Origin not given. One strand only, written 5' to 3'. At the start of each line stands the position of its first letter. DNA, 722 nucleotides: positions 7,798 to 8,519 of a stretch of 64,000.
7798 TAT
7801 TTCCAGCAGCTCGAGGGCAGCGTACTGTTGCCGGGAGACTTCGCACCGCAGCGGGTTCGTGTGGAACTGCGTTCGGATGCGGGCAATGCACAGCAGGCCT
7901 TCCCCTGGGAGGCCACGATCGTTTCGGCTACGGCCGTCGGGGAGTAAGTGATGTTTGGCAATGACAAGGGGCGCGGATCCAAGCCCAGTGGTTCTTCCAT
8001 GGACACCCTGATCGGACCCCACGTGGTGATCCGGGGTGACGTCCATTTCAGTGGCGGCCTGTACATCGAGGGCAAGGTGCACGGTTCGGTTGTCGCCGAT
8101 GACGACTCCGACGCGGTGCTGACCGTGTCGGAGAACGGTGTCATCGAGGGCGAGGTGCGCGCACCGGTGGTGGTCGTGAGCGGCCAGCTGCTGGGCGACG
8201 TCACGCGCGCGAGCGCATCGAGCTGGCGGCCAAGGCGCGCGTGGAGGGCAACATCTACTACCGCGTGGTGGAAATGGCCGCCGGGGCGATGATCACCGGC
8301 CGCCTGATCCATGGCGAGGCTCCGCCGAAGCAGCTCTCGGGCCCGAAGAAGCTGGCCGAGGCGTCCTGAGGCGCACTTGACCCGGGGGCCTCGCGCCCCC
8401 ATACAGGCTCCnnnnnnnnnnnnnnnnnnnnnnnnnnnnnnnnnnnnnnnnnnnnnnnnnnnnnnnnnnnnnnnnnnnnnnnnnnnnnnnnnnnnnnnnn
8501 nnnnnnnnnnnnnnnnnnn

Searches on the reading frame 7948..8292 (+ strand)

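Call 49: search_protein_families(library=pfam, proteins=[window:7948-8292:+], max_evalue=0.001)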
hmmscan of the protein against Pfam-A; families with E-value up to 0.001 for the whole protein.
window:7948-8292:+ (114 aa): 1 family
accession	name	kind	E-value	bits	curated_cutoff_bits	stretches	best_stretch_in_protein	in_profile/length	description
PF04519.19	Bactofilin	-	7.6e-14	52.2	27.9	1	20-87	1-64/98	Polymer-forming cytoskeletal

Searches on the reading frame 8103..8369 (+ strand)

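Call 49: search_protein_families(library=pfam, proteins=[window:8103-8369:+], max_evalue=0.001)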
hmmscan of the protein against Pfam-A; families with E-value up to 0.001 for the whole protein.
window:8103-8369:+ (88 aa): 1 family
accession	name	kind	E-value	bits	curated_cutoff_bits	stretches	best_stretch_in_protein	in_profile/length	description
PF04519.19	Bactofilin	-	4.4e-06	27.3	27.9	1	31-68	60-97/98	Polymer-forming cytoskeletal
